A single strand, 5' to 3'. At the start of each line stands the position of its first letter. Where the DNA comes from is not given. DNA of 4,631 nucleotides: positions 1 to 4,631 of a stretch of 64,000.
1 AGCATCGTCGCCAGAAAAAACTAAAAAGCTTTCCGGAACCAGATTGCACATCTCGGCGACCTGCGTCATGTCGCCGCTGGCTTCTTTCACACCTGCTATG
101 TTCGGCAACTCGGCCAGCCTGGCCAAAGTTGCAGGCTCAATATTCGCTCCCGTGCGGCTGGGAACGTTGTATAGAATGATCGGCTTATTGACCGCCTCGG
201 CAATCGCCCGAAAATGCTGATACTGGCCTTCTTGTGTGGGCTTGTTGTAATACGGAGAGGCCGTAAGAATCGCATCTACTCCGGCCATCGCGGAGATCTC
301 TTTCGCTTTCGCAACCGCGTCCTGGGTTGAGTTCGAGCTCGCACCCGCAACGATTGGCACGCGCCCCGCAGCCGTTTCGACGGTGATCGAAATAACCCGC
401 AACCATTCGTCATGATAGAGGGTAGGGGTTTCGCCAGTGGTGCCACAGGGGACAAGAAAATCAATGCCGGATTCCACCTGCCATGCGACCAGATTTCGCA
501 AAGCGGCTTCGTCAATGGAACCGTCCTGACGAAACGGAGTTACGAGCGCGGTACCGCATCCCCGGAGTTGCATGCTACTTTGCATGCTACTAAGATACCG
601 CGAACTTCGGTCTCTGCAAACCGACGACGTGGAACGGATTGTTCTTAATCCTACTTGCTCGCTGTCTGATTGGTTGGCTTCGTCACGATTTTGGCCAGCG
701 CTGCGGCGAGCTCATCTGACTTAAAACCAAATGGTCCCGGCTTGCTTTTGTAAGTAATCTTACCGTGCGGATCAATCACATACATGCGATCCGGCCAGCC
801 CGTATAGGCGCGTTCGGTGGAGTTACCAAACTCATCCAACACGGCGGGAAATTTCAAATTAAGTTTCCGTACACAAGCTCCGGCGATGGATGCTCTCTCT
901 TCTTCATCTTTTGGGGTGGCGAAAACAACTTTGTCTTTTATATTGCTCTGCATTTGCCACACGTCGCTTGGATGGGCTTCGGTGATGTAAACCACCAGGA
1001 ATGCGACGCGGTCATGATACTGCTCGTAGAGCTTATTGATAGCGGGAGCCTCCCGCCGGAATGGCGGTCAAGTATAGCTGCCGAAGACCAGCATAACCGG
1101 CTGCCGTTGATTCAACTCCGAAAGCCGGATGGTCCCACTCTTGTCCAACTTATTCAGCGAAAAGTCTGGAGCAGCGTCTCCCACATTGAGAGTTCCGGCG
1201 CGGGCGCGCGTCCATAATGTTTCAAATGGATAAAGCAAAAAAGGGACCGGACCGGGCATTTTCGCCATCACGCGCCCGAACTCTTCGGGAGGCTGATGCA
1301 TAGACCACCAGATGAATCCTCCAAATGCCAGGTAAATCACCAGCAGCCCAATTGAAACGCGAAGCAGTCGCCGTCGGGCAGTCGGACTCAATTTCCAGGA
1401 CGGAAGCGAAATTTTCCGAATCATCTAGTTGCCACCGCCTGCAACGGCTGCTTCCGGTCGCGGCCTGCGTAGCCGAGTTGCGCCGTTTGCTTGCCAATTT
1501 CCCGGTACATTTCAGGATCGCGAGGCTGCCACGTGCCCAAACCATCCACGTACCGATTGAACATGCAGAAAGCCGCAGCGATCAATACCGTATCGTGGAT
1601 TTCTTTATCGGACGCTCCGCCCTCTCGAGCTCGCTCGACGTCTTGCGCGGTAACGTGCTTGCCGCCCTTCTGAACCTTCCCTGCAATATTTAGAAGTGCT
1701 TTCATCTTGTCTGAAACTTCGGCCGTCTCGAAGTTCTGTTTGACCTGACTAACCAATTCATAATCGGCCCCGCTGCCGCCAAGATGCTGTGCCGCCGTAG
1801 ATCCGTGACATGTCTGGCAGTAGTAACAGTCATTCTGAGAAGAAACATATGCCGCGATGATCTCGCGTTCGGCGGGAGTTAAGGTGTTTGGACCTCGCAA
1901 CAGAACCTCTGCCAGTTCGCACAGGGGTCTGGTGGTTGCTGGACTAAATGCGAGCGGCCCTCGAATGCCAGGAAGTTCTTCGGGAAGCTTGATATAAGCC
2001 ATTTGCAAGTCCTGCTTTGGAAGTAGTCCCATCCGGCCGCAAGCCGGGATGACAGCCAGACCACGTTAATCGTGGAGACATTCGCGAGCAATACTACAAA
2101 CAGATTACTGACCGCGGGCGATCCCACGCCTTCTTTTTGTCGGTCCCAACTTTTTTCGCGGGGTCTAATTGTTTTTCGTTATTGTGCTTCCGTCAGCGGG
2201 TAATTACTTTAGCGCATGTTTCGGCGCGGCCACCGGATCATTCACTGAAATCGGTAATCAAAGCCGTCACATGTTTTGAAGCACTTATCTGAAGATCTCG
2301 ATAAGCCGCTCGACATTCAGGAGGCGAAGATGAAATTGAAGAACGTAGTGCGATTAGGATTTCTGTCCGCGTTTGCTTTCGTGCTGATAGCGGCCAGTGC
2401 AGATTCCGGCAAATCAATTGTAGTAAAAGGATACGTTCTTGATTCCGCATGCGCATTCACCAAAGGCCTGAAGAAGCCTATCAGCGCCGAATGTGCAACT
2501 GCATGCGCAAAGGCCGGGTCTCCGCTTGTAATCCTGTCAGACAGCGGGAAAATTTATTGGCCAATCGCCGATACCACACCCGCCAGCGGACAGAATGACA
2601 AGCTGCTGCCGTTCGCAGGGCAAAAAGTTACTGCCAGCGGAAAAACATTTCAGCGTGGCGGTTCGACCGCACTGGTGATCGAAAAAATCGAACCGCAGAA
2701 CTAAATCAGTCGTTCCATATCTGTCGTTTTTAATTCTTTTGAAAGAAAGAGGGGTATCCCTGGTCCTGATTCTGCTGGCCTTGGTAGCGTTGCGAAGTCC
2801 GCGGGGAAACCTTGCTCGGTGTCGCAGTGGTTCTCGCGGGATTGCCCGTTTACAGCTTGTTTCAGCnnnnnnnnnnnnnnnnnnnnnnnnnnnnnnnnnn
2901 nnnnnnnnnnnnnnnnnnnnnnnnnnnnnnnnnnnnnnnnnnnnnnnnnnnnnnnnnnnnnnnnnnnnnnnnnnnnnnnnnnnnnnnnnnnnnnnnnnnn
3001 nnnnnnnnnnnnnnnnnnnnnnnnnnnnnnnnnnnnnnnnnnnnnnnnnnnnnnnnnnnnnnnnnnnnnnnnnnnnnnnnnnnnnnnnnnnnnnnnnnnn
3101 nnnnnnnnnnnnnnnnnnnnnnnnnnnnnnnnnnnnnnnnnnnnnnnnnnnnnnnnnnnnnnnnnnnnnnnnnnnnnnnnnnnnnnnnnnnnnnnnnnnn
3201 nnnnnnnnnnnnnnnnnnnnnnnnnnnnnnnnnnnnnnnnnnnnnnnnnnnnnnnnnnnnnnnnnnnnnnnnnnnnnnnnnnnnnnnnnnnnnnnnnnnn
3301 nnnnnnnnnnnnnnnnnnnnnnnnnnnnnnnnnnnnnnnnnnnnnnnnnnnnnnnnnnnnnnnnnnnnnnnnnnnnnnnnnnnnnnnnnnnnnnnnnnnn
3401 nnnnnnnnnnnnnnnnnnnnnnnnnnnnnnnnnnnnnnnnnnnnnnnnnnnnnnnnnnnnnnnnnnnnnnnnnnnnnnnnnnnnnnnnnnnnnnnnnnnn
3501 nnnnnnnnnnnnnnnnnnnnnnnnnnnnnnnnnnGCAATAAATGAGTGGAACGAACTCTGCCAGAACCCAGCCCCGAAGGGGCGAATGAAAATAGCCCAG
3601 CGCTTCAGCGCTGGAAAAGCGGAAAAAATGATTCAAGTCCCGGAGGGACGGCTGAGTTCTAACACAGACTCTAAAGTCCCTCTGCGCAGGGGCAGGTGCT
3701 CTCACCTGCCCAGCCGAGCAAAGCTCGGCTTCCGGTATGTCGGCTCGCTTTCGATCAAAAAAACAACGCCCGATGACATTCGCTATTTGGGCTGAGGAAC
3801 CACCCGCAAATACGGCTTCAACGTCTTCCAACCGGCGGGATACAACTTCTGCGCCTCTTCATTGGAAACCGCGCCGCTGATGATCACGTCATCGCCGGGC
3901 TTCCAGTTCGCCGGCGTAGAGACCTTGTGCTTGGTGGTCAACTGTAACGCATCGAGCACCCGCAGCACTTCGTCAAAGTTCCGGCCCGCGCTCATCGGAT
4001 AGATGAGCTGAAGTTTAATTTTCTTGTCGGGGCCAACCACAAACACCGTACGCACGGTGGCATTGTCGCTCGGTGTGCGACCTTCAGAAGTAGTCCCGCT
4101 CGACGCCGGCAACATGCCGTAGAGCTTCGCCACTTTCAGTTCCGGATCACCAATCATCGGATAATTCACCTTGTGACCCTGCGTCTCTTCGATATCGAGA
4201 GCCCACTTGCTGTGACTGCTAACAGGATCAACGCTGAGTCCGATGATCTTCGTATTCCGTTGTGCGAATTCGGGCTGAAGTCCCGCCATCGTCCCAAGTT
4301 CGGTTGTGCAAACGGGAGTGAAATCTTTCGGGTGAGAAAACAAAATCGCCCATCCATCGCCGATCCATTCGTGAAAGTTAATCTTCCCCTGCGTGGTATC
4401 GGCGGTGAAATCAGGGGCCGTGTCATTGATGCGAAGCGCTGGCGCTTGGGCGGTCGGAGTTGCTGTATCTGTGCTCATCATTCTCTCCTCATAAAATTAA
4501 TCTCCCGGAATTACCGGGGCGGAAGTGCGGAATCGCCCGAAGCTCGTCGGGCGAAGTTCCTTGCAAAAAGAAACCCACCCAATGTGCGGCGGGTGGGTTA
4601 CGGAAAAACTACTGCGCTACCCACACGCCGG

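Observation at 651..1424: In-frame UGA at the catalytic residue of an iodothyronine-deiodinase-like protein: candidate bacterial selenoprotein that gene callers would split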

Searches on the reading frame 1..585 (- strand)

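Call 61: search_protein_families(library=ncbifam, proteins=[window:1-585:-], max_evalue=0.00001)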
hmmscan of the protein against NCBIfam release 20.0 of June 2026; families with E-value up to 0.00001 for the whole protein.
window:1-585:- (195 aa): 7 families
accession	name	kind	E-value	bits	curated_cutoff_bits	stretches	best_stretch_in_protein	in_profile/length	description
TIGR00674.1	dapA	equivalog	2.7e-71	239.8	206.15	1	12-195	4-186/286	4-hydroxy-tetrahydrodipicolinate synthase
TIGR02313.1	HpaI-NOT-DapA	exception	2e-45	154.9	396.7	1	7-192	1-187/294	2,4-dihydroxyhept-2-ene-1,7-dioic acid aldolase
NF002958.0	PRK03620.1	subfamily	1.3e-35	122.7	278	1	15-192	19-191/307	5-dehydro-4-deoxyglucarate dehydratase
NF003164.0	PRK04147.1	equivalog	6.4e-35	120.9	281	1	5-191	2-188/294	N-acetylneuraminate lyase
TIGR03249.1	KdgD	equivalog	1.1e-30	106.8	373.95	1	14-188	16-186/299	5-dehydro-4-deoxyglucarate dehydratase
TIGR00683.1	nanA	equivalog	1.6e-29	103.2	382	1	7-192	1-185/293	N-acetylneuraminate lyase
NF040954.1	Arch_KDGaldase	equivalog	5.1e-25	88.4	390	1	14-194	7-180/288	bifunctional 2-dehydro-3-deoxy-phosphogluconate/2-dehydro-3-deoxy-6-phosphogalactonate aldolase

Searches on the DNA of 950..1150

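Call 74: search_rna_families(source=window, start=950, end=1150, threshold=evalue, max_evalue=10)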
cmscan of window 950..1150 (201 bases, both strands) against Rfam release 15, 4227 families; matches with E-value up to 10: 2.
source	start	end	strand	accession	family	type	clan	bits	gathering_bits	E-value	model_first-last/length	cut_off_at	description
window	1043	1087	+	RF03144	eL15-Euryarchaeota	Cis-reg; leader;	-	15.5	33.7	1.7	1-48/48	no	eL15-Euryarchaeota ribosomal protein leader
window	1039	1133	+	RF03074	Rhodo-rpoB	Cis-reg;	-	15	33.6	2.6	1-93/93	no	Rhodo-rpoB RNA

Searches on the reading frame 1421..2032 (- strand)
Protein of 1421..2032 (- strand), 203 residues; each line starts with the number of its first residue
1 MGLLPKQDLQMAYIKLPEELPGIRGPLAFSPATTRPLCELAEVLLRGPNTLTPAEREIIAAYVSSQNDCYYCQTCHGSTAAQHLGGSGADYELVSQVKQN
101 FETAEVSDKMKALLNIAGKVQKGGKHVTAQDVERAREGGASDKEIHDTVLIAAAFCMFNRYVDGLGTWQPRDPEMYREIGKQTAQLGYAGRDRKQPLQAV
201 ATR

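Call 6: search_protein_families(library=pfam, proteins=[window:1421-2032:-], max_evalue=0.01)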
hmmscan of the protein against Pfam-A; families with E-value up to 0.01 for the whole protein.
window:1421-2032:- (203 aa): 1 family
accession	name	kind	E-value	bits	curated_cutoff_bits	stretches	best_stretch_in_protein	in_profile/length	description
PF02627.25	CMD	-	2.6e-10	40.6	23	1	31-81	1-50/84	Carboxymuconolactone decarboxylase family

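Call 7: search_protein_families(library=ncbifam, proteins=[window:1421-2032:-], max_evalue=0.01)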
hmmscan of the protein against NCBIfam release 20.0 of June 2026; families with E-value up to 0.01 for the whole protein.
window:1421-2032:- (203 aa): 4 families
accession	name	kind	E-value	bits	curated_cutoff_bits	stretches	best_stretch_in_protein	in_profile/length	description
TIGR01926.1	peroxid_rel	subfamily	1.3e-25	90.2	81.8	1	27-167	36-173/178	peroxidase-related enzyme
NF041238.1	AhpD_rel_CFYUT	equivalog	2.5e-12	46.7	175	1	48-175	215-339/357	alkylhydroperoxidase-related (seleno)protein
TIGR04030.1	perox_Avi_7169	hypoth_equivalog_domain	7.9e-11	42.4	233.15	1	50-166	70-183/185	alkylhydroperoxidase domain protein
TIGR00778.1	ahpD_dom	domain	5.4e-06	25.8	27.8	1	50-82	2-34/51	alkylhydroperoxidase AhpD family core domain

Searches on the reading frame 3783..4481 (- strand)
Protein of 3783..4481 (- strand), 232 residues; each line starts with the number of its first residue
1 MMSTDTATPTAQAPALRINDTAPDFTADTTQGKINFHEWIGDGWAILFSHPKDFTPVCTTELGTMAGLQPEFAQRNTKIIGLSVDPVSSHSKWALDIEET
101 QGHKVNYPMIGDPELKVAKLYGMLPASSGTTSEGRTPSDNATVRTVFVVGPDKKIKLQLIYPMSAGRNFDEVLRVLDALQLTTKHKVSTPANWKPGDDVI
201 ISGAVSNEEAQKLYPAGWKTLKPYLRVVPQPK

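Call 45: find_encoding_contigs(protein=window:3783-4481:-, flank=10000, max_places=4)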
Protein window:3783-4481:- (232 aa): no gene with exactly this product is on record in the collection.

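Call 61: search_protein_families(library=ncbifam, proteins=[window:3783-4481:-], max_evalue=0.00001)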
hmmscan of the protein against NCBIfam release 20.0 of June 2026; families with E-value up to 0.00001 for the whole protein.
window:3783-4481:- (232 aa): 9 families
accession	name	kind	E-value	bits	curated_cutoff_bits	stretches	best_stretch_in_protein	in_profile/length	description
NF009668.0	PRK13189.1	equivalog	1.6e-59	200.8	211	1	13-212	7-200/224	peroxiredoxin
NF009669.0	PRK13190.1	equivalog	5.1e-53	179.3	261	1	18-212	5-187/203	putative peroxiredoxin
NF009670.0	PRK13191.1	equivalog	1.4e-44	152.2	374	1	18-212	9-191/215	putative peroxiredoxin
NF010122.0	PRK13599.1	equivalog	2e-34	118.9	456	1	22-195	13-176/220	peroxiredoxin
NF040737.1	peroxi_PrxU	equivalog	2.3e-25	89.7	270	1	10-201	30-216/233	thioredoxin-dependent peroxiredoxin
TIGR03137.1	AhpC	equivalog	2.7e-20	72.9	272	1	41-200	30-177/187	alkyl hydroperoxide reductase subunit C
NF011576.0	PRK15000.1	subfamily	1.5e-19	70.5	301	1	20-199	6-181/200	peroxiredoxin C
NF053650.1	PerredPrxQDein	equivalog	3.8e-08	33.4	260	1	23-155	2-122/148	thioredoxin-dependent peroxiredoxin PrxQ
NF006960.0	PRK09437.1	equivalog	7.6e-08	32.4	140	1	16-124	4-106/156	thioredoxin-dependent thiol peroxidase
